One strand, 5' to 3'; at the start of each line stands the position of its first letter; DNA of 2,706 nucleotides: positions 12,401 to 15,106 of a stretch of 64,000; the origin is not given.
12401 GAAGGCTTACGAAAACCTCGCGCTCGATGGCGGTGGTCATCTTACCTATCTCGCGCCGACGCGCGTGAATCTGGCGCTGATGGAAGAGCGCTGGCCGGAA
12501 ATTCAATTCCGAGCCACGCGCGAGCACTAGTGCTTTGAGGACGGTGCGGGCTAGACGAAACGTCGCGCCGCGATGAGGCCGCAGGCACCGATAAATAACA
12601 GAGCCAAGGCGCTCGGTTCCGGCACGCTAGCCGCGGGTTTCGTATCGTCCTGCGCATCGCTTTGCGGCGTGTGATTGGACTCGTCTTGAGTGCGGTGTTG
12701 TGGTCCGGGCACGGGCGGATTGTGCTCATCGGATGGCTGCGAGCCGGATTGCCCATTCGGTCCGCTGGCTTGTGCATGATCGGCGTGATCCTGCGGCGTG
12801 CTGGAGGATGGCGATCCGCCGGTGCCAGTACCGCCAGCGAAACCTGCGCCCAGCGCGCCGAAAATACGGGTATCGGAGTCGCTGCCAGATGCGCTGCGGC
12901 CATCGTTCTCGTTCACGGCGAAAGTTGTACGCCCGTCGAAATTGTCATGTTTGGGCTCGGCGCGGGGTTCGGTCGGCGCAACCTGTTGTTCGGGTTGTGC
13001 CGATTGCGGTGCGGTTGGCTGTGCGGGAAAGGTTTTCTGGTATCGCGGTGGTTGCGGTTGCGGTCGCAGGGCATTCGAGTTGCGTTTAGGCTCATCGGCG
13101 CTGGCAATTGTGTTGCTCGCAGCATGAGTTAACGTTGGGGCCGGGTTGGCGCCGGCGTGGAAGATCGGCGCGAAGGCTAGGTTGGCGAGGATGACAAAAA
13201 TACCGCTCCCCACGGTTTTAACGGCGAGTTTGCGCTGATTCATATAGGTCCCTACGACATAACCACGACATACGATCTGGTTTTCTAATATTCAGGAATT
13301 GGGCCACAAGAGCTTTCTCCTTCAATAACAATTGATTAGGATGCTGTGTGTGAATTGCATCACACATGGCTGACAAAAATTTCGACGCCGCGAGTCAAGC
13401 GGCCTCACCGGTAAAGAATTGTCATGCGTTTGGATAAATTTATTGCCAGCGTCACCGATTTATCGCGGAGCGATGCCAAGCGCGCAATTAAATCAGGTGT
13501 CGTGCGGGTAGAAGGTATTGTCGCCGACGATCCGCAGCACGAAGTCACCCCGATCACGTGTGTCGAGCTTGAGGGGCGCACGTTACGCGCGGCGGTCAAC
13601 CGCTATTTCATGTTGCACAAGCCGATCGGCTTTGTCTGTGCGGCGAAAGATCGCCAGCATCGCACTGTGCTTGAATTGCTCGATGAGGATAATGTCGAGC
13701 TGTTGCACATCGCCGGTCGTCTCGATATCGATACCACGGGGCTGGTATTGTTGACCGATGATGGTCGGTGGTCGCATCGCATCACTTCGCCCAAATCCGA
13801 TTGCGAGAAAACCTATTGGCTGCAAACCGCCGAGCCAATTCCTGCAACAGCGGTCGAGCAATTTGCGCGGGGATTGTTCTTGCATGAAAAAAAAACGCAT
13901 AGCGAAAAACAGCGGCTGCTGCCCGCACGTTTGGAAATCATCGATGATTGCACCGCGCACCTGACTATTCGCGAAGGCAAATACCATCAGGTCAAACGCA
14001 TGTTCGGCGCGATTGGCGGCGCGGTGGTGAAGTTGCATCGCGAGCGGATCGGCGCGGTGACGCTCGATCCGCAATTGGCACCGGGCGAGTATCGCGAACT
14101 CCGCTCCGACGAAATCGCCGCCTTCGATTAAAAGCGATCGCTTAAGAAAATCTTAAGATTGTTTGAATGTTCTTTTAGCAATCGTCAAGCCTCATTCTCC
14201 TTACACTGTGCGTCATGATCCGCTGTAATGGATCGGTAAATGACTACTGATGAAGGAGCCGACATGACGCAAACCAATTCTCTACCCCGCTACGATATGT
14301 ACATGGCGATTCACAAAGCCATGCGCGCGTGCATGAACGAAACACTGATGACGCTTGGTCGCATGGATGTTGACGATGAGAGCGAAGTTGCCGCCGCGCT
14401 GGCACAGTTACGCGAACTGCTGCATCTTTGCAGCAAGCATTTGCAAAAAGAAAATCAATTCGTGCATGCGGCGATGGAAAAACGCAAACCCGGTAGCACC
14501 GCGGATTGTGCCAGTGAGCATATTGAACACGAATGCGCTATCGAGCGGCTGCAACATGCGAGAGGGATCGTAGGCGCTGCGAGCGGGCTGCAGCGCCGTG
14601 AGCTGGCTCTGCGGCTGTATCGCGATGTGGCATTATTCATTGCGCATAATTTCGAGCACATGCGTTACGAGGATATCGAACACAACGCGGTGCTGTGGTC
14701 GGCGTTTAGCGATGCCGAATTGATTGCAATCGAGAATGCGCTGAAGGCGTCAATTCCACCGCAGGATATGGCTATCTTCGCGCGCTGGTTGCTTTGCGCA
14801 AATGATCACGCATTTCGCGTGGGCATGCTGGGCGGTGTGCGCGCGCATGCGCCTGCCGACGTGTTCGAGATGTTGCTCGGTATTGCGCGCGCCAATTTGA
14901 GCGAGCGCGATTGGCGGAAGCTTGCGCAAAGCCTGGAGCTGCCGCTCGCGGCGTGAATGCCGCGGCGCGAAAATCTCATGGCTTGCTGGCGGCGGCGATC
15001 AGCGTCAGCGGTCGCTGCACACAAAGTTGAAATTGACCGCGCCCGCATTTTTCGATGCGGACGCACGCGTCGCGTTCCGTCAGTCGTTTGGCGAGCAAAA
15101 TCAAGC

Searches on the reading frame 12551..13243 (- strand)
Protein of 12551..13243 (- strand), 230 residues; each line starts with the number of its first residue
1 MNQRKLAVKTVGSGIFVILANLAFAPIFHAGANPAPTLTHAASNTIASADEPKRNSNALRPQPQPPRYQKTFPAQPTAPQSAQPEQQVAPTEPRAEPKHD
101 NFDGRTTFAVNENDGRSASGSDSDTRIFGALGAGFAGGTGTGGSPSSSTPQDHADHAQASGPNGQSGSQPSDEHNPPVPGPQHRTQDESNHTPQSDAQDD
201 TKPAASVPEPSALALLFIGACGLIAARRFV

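Call 73: search_protein_families(library=pfam, proteins=[window:12551-13243:-], max_evalue=0.0001)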
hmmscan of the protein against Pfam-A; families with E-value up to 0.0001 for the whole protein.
window:12551-13243:- (230 aa): 1 family
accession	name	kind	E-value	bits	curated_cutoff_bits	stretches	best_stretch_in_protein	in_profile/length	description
PF07589.16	PEP-CTERM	-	3.3e-05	24.2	20.7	1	206-228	1-23/24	PEP-CTERM motif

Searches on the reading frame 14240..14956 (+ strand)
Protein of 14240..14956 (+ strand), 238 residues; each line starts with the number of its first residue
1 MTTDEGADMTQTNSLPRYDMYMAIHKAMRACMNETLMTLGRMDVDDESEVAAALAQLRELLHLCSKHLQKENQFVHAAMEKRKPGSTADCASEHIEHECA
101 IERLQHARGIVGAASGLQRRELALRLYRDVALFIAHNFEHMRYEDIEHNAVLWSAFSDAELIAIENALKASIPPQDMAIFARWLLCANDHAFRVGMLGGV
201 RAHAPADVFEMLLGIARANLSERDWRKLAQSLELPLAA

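Call 73: search_protein_families(library=pfam, proteins=[window:14240-14956:+], max_evalue=0.0001)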
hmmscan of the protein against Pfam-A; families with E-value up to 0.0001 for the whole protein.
window:14240-14956:+ (238 aa): 1 family
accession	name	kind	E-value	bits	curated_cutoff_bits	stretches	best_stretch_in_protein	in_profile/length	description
PF01814.28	Hemerythrin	-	2.2e-05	25.4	25.3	1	18-145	3-120/127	Hemerythrin HHE cation binding domain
